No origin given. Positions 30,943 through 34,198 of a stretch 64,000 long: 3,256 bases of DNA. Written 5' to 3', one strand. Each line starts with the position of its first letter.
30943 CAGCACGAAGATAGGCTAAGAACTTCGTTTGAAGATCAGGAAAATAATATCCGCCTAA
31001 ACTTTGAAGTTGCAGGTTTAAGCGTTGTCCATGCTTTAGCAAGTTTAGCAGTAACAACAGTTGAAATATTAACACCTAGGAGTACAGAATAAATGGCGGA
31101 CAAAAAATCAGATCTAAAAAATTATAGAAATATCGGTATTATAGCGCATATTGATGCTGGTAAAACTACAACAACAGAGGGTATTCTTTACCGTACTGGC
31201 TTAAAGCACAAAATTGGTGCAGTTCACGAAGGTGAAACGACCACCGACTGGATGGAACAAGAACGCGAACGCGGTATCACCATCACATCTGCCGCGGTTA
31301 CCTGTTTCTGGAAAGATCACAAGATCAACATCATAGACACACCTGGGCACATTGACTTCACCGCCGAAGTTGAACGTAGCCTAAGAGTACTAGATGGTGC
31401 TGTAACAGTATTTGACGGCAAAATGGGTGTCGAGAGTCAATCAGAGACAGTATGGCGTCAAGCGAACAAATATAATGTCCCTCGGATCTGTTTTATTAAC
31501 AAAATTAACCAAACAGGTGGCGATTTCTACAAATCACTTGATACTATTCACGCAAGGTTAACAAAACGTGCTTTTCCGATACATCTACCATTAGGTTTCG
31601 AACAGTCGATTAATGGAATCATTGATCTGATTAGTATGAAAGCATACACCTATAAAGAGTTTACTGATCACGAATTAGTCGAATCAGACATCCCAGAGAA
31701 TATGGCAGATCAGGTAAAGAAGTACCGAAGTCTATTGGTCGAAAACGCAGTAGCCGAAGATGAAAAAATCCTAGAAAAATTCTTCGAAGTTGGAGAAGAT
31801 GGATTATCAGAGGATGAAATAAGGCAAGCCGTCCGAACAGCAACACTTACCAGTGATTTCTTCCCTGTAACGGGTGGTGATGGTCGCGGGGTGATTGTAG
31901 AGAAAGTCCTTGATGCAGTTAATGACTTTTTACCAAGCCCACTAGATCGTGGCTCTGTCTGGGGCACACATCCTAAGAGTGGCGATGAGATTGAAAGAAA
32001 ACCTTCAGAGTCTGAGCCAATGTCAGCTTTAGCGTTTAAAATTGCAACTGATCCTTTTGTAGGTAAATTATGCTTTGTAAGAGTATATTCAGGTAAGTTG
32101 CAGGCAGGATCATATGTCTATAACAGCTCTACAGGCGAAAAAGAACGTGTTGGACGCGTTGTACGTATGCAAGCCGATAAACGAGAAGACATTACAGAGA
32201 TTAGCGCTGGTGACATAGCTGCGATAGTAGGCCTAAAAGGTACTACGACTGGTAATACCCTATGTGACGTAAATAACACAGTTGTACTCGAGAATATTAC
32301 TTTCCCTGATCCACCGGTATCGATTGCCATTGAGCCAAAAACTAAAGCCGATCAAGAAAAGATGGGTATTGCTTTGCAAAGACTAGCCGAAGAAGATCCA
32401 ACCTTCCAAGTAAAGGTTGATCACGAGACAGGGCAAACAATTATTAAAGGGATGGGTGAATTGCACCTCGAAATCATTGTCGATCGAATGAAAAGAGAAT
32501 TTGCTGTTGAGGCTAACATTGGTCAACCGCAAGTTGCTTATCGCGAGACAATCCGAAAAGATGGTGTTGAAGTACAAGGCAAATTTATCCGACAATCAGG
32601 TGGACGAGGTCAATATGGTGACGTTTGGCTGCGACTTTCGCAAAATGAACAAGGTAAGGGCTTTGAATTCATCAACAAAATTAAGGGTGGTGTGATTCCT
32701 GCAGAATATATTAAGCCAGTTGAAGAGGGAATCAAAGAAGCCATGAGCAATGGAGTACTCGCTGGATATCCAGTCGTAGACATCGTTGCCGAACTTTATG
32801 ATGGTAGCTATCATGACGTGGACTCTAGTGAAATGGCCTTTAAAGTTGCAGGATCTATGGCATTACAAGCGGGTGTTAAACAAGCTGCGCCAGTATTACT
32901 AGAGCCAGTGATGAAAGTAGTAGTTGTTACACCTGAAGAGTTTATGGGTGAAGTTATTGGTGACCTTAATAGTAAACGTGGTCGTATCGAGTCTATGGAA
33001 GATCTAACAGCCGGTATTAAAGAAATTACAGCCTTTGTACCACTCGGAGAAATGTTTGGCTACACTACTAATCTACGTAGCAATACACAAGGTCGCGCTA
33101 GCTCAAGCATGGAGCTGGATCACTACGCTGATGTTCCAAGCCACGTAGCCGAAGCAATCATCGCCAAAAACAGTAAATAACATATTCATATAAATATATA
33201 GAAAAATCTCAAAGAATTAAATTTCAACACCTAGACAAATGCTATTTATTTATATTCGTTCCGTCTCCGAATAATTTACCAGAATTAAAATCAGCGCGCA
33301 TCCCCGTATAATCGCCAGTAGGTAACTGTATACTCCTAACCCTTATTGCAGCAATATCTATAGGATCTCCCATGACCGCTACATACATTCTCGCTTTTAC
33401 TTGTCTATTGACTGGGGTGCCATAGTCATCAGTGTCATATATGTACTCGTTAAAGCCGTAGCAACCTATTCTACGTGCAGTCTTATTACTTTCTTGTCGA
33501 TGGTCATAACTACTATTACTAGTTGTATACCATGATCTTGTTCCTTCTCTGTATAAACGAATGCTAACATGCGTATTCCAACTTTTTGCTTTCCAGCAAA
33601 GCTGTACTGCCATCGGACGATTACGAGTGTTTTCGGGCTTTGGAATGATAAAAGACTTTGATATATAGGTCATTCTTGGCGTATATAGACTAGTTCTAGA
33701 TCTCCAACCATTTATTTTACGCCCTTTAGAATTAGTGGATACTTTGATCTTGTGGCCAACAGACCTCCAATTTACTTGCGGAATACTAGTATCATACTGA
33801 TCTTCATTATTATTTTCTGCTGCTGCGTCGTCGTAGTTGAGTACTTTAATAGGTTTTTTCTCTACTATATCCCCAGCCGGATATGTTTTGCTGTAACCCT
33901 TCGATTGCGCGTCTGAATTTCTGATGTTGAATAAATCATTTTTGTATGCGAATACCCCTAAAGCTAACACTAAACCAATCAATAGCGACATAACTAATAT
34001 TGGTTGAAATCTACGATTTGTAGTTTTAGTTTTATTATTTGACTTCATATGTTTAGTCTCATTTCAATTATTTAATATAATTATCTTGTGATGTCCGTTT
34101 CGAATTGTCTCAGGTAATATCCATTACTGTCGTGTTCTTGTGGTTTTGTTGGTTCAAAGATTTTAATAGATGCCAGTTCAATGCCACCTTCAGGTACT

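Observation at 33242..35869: Three tandem paralogs of an unknown signal-anchored protein family inserted antisense between fusA and tuf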

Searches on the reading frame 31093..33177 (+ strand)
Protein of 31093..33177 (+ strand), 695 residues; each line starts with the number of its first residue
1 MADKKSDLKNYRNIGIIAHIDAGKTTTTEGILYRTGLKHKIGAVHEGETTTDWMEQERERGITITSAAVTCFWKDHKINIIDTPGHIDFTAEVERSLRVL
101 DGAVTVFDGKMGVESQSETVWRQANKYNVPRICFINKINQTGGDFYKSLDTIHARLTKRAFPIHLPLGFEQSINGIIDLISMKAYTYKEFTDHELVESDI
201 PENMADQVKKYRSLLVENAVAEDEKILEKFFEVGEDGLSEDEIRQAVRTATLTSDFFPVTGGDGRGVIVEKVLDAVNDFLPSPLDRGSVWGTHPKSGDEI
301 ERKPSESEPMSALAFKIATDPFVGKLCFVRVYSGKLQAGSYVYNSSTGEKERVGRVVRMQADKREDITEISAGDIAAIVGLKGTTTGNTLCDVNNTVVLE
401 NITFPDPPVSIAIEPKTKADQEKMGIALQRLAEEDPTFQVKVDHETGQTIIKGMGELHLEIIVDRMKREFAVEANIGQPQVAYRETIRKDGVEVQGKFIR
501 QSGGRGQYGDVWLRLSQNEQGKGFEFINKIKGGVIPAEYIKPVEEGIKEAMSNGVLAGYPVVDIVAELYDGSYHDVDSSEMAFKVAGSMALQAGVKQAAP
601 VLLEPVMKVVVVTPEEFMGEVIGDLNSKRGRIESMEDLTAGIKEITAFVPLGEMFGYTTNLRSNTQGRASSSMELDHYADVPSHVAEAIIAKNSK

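Call 38: find_homologous_proteins(query=window:31093-33177:+, max_evalue=1e-100)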
Query window:31093-33177:+ (695 aa): 8000 proteins with E <= 1e-100 among 8000 candidates; the best 120 are listed.
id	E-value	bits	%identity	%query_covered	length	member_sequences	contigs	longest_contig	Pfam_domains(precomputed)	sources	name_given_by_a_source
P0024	0.0e+0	1560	100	100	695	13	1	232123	PF00679.31,PF14492.13,PF00009.34,PF03764.25,PF16658.12,PF03144.32,PF22042.3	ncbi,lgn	-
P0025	0.0e+0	1435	90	100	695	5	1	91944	PF00679.31,PF14492.13,PF00009.34,PF03764.25,PF16658.12,PF03144.32,PF22042.3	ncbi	-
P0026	0.0e+0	1432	90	100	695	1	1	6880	PF00679.31,PF14492.13,PF00009.34,PF03764.25,PF16658.12,PF03144.32,PF22042.3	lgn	-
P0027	0.0e+0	1429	89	100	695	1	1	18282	PF00679.31,PF14492.13,PF00009.34,PF03764.25,PF16658.12,PF03144.32,PF22042.3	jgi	jgi:elongation factor G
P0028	0.0e+0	1426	89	100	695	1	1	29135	PF00679.31,PF14492.13,PF00009.34,PF03764.25,PF16658.12,PF03144.32,PF22042.3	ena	-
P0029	0.0e+0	1425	90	100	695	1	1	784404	PF00679.31,PF14492.13,PF00009.34,PF03764.25,PF16658.12,PF03144.32,PF22042.3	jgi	jgi:elongation factor G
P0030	0.0e+0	1422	90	100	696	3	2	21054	PF00679.31,PF14492.13,PF00009.34,PF03764.25,PF16658.12,PF03144.32,PF22042.3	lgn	-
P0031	0.0e+0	1417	89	100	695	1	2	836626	PF00679.31,PF14492.13,PF00009.34,PF03764.25,PF16658.12,PF03144.32,PF22042.3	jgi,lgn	-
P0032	0.0e+0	1417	88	100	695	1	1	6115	PF00679.31,PF14492.13,PF00009.34,PF03764.25,PF16658.12,PF03144.32,PF22042.3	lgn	-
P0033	0.0e+0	1416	89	100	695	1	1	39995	PF00679.31,PF14492.13,PF00009.34,PF03764.25,PF16658.12,PF03144.32,PF22042.3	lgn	-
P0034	0.0e+0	1411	88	100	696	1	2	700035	PF00679.31,PF14492.13,PF00009.34,PF03764.25,PF16658.12,PF03144.32,PF22042.3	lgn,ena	-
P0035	0.0e+0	1410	89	100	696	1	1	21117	PF00679.31,PF14492.13,PF00009.34,PF03764.25,PF16658.12,PF03144.32,PF22042.3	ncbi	-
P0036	0.0e+0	1409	89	100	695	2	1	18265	PF00679.31,PF14492.13,PF00009.34,PF03764.25,PF16658.12,PF03144.32,PF22042.3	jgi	-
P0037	0.0e+0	1409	89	100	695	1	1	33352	PF00679.31,PF14492.13,PF00009.34,PF03764.25,PF16658.12,PF03144.32,PF22042.3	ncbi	-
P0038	0.0e+0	1408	89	100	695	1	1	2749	PF00679.31,PF14492.13,PF00009.34,PF03764.25,PF16658.12,PF03144.32,PF22042.3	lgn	-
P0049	0.0e+0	1392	87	100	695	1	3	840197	PF00679.31,PF14492.13,PF00009.34,PF03764.25,PF16658.12,PF03144.32,PF22042.3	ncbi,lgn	-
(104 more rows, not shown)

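Call 40: find_encoding_contigs(protein=P0029, flank=5000, max_places=1)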
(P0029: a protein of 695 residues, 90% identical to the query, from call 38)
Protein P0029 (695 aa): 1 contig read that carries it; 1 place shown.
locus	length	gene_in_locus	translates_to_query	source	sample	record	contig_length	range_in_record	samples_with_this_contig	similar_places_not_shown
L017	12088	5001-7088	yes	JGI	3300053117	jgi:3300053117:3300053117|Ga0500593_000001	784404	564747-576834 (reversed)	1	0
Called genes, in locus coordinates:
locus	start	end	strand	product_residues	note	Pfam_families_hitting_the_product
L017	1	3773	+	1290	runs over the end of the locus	PF04997:RNA_pol_Rpb1_1, PF00623:RNA_pol_Rpb1_2, PF04983:RNA_pol_Rpb1_3, PF04998:RNA_pol_Rpb1_5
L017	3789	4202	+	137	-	PF00164:Ribosom_S12_S23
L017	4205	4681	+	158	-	PF00177:Ribosomal_S7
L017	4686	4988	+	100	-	-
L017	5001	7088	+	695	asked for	PF00009:GTP_EFTU, PF03144:GTP_EFTU_D2, PF22042:EF-G_D2, PF14492:EFG_III, PF16658:RF3_C (weak), PF03764:EFG_IV, PF00679:EFG_C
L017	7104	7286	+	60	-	-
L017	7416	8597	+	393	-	PF00009:GTP_EFTU, PF03144:GTP_EFTU_D2, PF03143:GTP_EFTU_D3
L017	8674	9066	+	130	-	-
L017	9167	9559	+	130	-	PF00338:Ribosomal_S10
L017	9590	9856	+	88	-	-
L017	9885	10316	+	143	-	-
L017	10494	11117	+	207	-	PF00297:Ribosomal_L3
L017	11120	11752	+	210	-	PF00573:Ribosomal_L4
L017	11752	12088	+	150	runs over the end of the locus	PF00276:Ribosomal_L23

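Call 41: find_encoding_contigs(protein=P0031, flank=5000, max_places=1)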
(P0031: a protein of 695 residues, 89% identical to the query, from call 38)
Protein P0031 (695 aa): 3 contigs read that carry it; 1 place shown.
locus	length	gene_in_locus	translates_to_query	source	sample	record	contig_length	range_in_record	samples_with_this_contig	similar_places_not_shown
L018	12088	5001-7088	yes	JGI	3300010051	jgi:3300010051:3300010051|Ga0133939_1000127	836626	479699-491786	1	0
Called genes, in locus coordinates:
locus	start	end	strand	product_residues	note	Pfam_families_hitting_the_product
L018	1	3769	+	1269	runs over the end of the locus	PF04997:RNA_pol_Rpb1_1, PF00623:RNA_pol_Rpb1_2, PF04983:RNA_pol_Rpb1_3, PF05000:RNA_pol_Rpb1_4 (weak), PF04998:RNA_pol_Rpb1_5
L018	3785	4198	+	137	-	PF00164:Ribosom_S12_S23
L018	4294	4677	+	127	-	PF00177:Ribosomal_S7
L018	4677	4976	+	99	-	-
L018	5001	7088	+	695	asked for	PF00009:GTP_EFTU, PF03144:GTP_EFTU_D2, PF22042:EF-G_D2, PF14492:EFG_III, PF16658:RF3_C (weak), PF03764:EFG_IV, PF00679:EFG_C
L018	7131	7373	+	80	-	-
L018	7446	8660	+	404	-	PF00009:GTP_EFTU, PF03144:GTP_EFTU_D2, PF03143:GTP_EFTU_D3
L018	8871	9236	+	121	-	PF00338:Ribosomal_S10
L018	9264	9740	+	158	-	PF00293:NUDIX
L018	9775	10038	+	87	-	-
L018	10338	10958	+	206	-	PF00297:Ribosomal_L3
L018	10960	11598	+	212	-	PF00573:Ribosomal_L4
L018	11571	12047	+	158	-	PF00276:Ribosomal_L23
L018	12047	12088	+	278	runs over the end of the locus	PF00181:Ribosomal_L2_N, PF03947:Ribosomal_L2_C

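Call 42: find_encoding_contigs(protein=P0049, flank=5000, max_places=1)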
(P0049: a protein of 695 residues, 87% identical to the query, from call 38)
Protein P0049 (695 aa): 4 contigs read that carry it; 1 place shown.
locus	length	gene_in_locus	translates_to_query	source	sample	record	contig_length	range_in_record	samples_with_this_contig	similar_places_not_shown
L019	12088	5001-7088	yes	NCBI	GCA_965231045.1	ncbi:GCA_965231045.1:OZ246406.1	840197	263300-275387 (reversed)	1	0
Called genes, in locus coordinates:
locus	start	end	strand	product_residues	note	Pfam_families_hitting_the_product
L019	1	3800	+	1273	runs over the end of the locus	PF04997:RNA_pol_Rpb1_1, PF00623:RNA_pol_Rpb1_2, PF04983:RNA_pol_Rpb1_3, PF04998:RNA_pol_Rpb1_5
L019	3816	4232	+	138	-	PF00164:Ribosom_S12_S23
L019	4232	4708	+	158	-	PF00177:Ribosomal_S7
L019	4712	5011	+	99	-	-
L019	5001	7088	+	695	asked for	PF00009:GTP_EFTU, PF03144:GTP_EFTU_D2, PF22042:EF-G_D2, PF14492:EFG_III, PF16658:RF3_C (weak), PF03764:EFG_IV, PF00679:EFG_C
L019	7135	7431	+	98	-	-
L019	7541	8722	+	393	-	PF00009:GTP_EFTU, PF03144:GTP_EFTU_D2, PF03143:GTP_EFTU_D3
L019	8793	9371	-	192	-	-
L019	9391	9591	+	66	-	-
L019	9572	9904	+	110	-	-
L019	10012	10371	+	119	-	PF00338:Ribosomal_S10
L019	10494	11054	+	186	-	-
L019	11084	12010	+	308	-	-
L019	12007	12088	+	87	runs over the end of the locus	-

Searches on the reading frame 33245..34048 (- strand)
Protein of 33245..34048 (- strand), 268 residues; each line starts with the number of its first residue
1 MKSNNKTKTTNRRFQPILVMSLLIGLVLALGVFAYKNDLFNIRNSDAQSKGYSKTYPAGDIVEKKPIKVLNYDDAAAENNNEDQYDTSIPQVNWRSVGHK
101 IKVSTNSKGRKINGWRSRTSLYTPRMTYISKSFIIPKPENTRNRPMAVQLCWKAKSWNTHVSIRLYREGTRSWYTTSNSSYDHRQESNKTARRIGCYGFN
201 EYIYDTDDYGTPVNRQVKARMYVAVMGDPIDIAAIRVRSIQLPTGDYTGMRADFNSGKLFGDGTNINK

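Call 4: search_protein_families(library=pfam, proteins=[window:33245-34048:-], max_evalue=1)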
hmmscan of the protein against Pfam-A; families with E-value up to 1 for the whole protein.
window:33245-34048:- (268 aa): 0 families

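Call 5: search_protein_families(library=ncbifam, proteins=[window:33245-34048:-], max_evalue=1)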
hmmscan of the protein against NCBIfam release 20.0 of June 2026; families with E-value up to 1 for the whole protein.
window:33245-34048:- (268 aa): 0 families

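Call 49: predict_structure(alignment_id=A4)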
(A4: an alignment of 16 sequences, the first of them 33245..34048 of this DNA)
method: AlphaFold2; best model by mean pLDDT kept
length: 268 residues; sequences in the alignment: 16
mean_pLDDT: 66.4   pTM: 0.62
mean pLDDT of the five models: 66.4, 60.3, 54.4, 50.3, 50.2
residues with pLDDT >= 90: 10; 70-90: 113; 50-70: 82; < 50: 63
segments of 3 or more residues with pLDDT < 50: 1-3, 6-12, 39-49, 74-86, 246-268
pLDDT, mean of each block of 10 residues (from residue 1): 47 60 84 64 40 82 65 47 47 73 80 84 61 78 74 86 72 53 67 78 64 80 85 86 51 41 38
secondary structure, 60 per line:
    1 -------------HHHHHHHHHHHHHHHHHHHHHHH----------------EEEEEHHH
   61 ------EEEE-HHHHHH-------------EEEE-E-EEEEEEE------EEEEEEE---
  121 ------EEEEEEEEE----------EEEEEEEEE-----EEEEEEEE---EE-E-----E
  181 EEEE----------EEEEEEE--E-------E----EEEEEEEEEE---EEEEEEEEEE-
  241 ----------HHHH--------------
elements in order: H14-36 E53-57 E67-70 H72-77 E91-94 E98-104 E111-117 E127-135 E146-154 E160-167 E180-184 E195-201 E217-226 E230-239 H251-254

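Call 54: search_protein_families(library=phrogs, proteins=[window:33245-34048:-], max_evalue=1)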
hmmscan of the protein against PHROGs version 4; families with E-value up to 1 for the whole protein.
window:33245-34048:- (268 aa): 0 families

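Call 55: search_protein_families(library=padloc, proteins=[window:33245-34048:-], max_evalue=1)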
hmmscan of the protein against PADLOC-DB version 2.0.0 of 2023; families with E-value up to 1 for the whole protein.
window:33245-34048:- (268 aa): 0 families
